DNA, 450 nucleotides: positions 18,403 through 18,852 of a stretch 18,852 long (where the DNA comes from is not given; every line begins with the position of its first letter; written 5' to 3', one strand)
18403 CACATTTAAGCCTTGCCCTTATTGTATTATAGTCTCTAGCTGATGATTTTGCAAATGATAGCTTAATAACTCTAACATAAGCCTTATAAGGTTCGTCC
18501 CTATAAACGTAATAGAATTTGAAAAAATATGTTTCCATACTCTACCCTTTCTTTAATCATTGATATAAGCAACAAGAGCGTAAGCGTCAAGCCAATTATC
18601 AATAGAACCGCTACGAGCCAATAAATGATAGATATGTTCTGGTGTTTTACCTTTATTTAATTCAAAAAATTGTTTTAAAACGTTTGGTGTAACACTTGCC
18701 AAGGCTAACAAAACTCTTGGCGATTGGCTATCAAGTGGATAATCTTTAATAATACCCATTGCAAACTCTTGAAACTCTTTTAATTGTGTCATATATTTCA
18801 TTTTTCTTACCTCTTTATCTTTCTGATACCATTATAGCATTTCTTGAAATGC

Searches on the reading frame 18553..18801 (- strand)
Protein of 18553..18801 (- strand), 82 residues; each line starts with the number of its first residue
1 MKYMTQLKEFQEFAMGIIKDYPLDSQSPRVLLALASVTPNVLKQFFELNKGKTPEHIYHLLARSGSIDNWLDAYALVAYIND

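Call 15: find_encoding_contigs(protein=window:18553-18801:-, flank=10000, max_places=10)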
Protein window:18553-18801:- (82 aa): 4 contigs read that carry it; 3 places shown.
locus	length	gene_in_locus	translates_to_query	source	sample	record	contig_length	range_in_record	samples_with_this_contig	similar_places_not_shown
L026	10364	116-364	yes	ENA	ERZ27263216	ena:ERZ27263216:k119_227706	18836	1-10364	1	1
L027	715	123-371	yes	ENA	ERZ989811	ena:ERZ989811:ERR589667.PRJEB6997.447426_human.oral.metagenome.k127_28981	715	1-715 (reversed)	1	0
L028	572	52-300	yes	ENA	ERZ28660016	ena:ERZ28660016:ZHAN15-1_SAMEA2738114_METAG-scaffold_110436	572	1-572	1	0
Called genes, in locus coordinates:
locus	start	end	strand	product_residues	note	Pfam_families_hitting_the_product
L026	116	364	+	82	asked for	-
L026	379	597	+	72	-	-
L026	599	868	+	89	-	-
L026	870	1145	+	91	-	-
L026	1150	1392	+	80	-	-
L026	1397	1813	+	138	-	-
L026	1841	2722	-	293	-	PF01183:Glyco_hydro_25, PF08230:CW_7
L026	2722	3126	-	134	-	PF05105:Phage_holin_4_1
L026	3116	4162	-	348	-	PF05894:Podovirus_Gp16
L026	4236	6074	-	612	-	PF05257:CHAP (faint), PF20934:phi29_gp9_C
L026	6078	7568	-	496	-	PF16838:Caud_tail_N, PF18013:Phage_lysozyme2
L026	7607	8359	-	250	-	-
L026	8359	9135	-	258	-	PF04513:Baculo_PEP_C (weak)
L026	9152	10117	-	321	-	-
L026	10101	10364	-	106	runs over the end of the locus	-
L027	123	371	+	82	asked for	-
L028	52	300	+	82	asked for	-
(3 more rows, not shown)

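Call 45: search_protein_families(library=phrogs, proteins=[window:18553-18801:-], max_evalue=0.01)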
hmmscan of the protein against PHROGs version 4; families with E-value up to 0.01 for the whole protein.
window:18553-18801:- (82 aa): 1 family
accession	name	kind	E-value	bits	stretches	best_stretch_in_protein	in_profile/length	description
phrog_16094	-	unknown function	1.6e-42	144.8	1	1-82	2-83/83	-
